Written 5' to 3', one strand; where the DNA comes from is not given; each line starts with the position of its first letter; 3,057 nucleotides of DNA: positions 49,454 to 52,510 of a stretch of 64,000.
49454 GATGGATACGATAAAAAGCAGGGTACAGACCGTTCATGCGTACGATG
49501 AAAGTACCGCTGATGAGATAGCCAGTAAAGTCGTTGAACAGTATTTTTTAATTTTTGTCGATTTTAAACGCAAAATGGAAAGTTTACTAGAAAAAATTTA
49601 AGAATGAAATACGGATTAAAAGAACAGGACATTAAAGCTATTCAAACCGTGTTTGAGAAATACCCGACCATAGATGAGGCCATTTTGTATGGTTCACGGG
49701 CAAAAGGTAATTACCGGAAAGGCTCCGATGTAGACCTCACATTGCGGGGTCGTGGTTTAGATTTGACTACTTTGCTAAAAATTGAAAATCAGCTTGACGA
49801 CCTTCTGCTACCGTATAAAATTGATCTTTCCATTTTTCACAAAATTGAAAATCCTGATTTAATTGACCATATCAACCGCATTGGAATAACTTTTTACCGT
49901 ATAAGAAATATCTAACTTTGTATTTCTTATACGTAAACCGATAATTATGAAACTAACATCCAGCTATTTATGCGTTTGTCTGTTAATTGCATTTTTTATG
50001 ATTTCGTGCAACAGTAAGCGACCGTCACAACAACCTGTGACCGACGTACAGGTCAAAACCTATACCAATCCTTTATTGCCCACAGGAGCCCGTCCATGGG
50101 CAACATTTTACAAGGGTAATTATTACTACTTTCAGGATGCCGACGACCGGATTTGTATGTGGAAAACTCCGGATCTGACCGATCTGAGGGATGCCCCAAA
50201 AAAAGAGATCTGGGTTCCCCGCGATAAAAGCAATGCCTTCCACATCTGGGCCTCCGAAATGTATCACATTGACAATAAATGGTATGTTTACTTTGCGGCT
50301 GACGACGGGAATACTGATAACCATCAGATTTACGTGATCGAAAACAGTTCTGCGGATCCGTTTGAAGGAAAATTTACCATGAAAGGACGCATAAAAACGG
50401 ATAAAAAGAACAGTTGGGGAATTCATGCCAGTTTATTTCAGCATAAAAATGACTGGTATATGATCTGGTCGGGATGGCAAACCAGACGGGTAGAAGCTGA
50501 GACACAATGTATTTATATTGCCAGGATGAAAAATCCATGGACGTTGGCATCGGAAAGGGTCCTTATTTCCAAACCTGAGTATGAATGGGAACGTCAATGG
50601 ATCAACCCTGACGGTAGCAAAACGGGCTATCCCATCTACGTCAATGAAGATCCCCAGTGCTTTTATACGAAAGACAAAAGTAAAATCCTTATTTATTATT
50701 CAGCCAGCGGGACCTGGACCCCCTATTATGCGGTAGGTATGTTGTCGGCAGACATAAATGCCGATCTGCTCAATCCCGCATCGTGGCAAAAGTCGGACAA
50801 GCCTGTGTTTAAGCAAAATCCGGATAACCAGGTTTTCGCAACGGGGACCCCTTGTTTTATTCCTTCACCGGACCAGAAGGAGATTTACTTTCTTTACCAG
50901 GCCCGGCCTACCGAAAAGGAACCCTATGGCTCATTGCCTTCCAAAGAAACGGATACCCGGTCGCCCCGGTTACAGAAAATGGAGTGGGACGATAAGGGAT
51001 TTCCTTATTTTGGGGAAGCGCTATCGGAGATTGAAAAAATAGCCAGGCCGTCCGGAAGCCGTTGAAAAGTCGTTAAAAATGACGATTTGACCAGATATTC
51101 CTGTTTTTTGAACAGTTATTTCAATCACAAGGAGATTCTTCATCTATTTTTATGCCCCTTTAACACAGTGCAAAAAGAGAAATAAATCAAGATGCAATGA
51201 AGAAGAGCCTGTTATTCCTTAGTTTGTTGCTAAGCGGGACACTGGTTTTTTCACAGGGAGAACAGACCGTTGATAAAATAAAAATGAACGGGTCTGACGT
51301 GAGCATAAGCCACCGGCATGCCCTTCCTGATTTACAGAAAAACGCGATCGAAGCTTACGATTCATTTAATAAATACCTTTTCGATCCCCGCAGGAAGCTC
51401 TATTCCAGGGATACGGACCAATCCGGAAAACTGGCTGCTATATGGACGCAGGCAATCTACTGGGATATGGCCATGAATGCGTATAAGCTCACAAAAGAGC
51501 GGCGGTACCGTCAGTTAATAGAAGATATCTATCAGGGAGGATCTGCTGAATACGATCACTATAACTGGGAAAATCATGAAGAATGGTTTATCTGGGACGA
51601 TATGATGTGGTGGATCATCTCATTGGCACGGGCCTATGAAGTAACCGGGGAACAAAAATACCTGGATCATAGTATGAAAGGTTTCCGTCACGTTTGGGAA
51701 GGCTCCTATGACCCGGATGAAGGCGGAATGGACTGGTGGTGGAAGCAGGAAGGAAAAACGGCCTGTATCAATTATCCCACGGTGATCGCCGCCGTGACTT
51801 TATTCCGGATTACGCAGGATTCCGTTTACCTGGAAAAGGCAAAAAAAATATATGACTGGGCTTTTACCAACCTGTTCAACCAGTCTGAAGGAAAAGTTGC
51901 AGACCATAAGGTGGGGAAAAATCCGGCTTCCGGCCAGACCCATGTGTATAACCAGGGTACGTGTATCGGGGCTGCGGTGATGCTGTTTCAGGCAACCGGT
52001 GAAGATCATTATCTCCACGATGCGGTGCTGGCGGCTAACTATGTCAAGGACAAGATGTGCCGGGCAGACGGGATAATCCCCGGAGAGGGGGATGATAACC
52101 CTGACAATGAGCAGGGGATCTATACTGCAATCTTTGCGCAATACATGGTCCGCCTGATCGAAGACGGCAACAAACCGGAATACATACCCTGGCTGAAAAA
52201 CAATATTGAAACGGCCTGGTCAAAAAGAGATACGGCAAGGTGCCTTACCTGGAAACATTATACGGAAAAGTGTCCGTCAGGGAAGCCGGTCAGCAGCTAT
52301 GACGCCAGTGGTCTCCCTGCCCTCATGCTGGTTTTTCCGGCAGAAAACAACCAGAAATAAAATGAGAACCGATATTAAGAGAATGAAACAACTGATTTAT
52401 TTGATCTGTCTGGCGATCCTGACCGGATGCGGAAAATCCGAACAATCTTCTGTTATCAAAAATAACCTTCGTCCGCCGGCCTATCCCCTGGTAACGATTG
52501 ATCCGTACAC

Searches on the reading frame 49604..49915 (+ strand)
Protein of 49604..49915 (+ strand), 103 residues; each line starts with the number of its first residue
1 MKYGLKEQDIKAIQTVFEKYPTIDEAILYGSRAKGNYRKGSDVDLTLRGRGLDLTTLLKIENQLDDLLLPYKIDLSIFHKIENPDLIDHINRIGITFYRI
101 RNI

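Call 65: search_protein_families(library=pfam, proteins=[window:49604-49915:+])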
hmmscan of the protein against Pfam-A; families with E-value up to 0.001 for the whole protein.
window:49604-49915:+ (103 aa): 2 families
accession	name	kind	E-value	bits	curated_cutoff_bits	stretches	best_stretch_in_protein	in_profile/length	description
PF18765.7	Polbeta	-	2.4e-16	60.1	26.9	1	12-98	2-88/93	Polymerase beta, Nucleotidyltransferase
PF01909.29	NTP_transf_2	-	1.2e-10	42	21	1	13-88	5-84/93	Nucleotidyltransferase domain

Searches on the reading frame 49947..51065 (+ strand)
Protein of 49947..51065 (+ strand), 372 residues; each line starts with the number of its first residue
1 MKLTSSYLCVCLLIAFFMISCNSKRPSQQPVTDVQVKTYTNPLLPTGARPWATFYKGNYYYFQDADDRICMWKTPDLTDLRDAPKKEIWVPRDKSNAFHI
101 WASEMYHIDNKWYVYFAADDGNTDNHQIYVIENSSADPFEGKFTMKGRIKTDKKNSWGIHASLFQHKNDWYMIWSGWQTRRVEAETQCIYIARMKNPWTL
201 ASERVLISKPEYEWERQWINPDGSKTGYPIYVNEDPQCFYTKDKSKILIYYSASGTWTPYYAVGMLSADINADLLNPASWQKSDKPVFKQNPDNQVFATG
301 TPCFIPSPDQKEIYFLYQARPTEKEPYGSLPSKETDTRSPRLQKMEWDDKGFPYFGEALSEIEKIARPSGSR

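Call 65: search_protein_families(library=pfam, proteins=[window:49947-51065:+])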
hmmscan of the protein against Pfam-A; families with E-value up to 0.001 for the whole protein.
window:49947-51065:+ (372 aa): 1 family
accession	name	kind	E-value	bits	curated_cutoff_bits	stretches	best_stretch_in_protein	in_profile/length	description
PF04616.20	Glyco_hydro_43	-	4e-43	148.2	32.2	1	39-353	1-288/288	Glycosyl hydrolases family 43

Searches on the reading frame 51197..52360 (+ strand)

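Call 65: search_protein_families(library=pfam, proteins=[window:51197-52360:+])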
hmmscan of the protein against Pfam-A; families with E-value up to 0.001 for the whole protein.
window:51197-52360:+ (387 aa): 5 families
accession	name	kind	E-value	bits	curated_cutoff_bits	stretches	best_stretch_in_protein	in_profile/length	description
PF03663.20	Glyco_hydro_76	-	2.1e-45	156.3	25.9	1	73-352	23-330/366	Glycosyl hydrolase family 76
PF07470.19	Glyco_hydro_88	-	1.5e-06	27.9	26.6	0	93-176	84-173/352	Glycosyl Hydrolase Family 88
PF07944.18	Beta-AFase-like_GH127_cat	-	1.4e-05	24.7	24.9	0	141-220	182-256/376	Beta-L-arabinofuranosidase, GH127 catalytic domain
PF00759.25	Glyco_hydro_9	-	9e-05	22.4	27.7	1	210-280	177-242/444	Glycosyl hydrolase family 9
PF06662.19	C5-epim_C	-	0.00011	22.2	23.3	0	140-184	35-76/188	D-glucuronyl C5-epimerase C-terminus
